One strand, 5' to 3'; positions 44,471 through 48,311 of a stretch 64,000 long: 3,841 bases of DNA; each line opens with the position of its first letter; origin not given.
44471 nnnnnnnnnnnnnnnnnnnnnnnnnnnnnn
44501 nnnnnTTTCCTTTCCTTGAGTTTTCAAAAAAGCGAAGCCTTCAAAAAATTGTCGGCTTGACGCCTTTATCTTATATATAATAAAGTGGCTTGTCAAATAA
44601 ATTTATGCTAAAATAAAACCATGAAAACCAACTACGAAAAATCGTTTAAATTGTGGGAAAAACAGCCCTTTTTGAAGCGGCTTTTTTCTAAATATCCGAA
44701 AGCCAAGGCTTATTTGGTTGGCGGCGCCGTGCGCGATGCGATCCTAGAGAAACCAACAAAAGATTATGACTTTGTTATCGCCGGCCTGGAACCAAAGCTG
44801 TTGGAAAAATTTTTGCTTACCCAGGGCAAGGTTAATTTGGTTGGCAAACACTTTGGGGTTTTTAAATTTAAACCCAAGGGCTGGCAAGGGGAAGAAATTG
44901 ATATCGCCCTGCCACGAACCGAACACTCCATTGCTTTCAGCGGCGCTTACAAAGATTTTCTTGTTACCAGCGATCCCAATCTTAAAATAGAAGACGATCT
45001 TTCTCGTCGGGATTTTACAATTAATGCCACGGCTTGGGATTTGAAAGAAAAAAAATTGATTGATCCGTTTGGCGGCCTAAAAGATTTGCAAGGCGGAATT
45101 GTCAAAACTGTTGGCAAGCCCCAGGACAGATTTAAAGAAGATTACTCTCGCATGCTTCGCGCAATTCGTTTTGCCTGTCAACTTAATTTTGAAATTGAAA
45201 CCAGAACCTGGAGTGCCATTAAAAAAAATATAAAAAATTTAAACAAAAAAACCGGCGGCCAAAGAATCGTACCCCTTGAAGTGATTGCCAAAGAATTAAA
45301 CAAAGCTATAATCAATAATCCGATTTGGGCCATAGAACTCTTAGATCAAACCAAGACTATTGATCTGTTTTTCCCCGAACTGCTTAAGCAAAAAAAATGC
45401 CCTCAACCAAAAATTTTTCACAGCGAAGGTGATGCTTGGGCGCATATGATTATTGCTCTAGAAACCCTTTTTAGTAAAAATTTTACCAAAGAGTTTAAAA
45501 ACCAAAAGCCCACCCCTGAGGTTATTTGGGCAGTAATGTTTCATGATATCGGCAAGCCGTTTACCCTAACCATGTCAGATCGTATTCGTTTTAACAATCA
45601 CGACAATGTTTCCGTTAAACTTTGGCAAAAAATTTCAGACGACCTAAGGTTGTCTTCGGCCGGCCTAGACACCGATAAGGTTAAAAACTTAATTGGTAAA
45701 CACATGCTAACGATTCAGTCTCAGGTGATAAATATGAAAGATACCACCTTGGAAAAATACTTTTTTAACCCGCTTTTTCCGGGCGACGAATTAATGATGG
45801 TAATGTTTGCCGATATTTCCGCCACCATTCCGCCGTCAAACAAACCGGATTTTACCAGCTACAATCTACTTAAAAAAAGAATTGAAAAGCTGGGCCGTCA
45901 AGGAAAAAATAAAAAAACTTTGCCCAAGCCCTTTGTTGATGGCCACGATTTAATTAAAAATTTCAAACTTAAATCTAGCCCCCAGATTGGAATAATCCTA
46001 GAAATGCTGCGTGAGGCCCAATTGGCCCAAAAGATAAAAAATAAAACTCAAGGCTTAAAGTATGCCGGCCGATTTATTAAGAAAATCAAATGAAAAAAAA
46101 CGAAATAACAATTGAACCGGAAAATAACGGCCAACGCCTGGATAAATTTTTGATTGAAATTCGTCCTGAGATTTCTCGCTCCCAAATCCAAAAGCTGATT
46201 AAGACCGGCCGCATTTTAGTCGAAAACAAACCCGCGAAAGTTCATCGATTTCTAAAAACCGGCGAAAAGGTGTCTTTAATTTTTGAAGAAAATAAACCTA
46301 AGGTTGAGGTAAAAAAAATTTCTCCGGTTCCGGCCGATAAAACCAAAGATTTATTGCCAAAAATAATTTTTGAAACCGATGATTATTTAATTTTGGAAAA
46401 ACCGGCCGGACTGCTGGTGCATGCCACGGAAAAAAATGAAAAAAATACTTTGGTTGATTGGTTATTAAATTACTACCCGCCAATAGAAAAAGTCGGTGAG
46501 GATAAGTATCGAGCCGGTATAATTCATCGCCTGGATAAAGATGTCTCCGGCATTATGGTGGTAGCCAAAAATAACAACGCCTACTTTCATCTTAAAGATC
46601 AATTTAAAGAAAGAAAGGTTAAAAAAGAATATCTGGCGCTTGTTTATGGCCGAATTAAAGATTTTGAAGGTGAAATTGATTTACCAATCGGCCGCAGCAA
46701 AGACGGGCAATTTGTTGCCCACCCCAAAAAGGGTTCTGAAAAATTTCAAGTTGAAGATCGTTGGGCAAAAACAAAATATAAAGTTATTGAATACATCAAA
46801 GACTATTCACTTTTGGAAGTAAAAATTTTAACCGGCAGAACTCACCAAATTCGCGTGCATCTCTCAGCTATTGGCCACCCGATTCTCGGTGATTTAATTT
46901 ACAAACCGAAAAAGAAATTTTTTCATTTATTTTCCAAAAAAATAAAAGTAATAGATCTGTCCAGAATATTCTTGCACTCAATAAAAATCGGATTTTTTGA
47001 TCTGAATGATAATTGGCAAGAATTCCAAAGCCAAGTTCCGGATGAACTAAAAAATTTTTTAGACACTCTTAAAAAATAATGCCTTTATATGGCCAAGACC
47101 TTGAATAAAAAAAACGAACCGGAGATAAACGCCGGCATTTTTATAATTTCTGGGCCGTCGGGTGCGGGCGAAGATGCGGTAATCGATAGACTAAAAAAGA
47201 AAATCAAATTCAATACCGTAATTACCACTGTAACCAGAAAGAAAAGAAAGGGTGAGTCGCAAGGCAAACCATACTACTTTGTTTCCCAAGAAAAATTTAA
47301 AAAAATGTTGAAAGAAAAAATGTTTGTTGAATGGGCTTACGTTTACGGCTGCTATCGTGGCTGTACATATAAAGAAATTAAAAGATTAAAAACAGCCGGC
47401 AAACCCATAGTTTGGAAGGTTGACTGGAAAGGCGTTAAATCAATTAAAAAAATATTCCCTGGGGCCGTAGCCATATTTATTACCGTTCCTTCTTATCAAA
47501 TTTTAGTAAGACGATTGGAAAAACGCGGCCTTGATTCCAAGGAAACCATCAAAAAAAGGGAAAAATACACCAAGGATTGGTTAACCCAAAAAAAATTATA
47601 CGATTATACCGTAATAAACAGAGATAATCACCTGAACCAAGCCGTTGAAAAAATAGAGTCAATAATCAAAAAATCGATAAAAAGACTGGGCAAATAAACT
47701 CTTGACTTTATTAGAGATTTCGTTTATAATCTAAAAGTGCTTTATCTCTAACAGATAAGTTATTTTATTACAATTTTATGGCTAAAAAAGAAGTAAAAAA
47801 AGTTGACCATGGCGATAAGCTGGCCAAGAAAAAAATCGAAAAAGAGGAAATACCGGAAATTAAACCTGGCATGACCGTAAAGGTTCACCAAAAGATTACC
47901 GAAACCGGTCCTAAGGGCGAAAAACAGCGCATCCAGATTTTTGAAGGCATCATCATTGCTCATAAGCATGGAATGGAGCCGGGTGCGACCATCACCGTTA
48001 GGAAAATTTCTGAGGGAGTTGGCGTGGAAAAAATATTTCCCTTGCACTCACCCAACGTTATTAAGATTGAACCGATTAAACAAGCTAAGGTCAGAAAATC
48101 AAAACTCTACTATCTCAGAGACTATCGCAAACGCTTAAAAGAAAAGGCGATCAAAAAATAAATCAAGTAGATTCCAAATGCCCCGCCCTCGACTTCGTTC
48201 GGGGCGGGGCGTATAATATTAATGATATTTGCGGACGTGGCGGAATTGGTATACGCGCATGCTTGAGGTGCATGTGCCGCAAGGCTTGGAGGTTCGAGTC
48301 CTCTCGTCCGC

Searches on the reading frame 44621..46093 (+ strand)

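Call 53: search_protein_families(library=pfam, proteins=[window:44621-46093:+], max_evalue=0.00001)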
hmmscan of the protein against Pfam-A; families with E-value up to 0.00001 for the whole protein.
window:44621-46093:+ (490 aa): 2 families
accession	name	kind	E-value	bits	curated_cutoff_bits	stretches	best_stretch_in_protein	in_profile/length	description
PF01743.26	PolyA_pol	-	8.8e-24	84.7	23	1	30-161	1-125/126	Poly A polymerase head domain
PF13735.12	tRNA_NucTran2_2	-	5e-06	27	27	0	439-479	105-145/149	tRNA nucleotidyltransferase domain 2 putative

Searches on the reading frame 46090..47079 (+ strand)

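Call 53: search_protein_families(library=pfam, proteins=[window:46090-47079:+], max_evalue=0.00001)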
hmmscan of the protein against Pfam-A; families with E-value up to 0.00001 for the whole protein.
window:46090-47079:+ (329 aa): 2 families
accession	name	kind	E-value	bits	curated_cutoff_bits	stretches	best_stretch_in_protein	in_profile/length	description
PF00849.27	PseudoU_synth_2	-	3.2e-33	115.6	26.8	1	98-260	1-152/152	RNA pseudouridylate synthase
PF01479.30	S4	-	5.1e-09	36.2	22.8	1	15-60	1-47/48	S4 domain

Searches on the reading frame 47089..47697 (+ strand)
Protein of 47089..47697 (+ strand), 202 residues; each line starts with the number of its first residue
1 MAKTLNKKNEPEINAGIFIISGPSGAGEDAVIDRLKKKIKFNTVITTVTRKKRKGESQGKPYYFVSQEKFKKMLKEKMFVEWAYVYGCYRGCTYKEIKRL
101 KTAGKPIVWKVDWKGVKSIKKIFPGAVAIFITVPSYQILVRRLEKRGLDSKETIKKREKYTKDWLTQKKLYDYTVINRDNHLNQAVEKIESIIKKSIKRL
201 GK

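Call 53: search_protein_families(library=pfam, proteins=[window:47089-47697:+], max_evalue=0.00001)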
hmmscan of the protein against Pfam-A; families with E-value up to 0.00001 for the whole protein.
window:47089-47697:+ (202 aa): 1 family
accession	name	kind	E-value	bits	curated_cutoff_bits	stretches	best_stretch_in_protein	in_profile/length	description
PF00625.27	Guanylate_kin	-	1.1e-36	126.7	25.2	1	18-195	5-181/182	Guanylate kinase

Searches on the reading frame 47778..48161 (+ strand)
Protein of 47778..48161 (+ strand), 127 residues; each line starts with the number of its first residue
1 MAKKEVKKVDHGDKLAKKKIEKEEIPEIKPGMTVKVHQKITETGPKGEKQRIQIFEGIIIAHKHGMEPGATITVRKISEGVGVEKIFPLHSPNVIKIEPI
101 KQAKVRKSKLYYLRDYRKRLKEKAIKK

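Call 53: search_protein_families(library=pfam, proteins=[window:47778-48161:+], max_evalue=0.00001)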
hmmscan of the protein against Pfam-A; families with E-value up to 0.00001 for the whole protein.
window:47778-48161:+ (127 aa): 1 family
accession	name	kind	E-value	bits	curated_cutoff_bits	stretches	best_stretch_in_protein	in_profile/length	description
PF01245.26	Ribosomal_L19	-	4.1e-34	117.3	22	1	15-119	6-104/111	Ribosomal protein L19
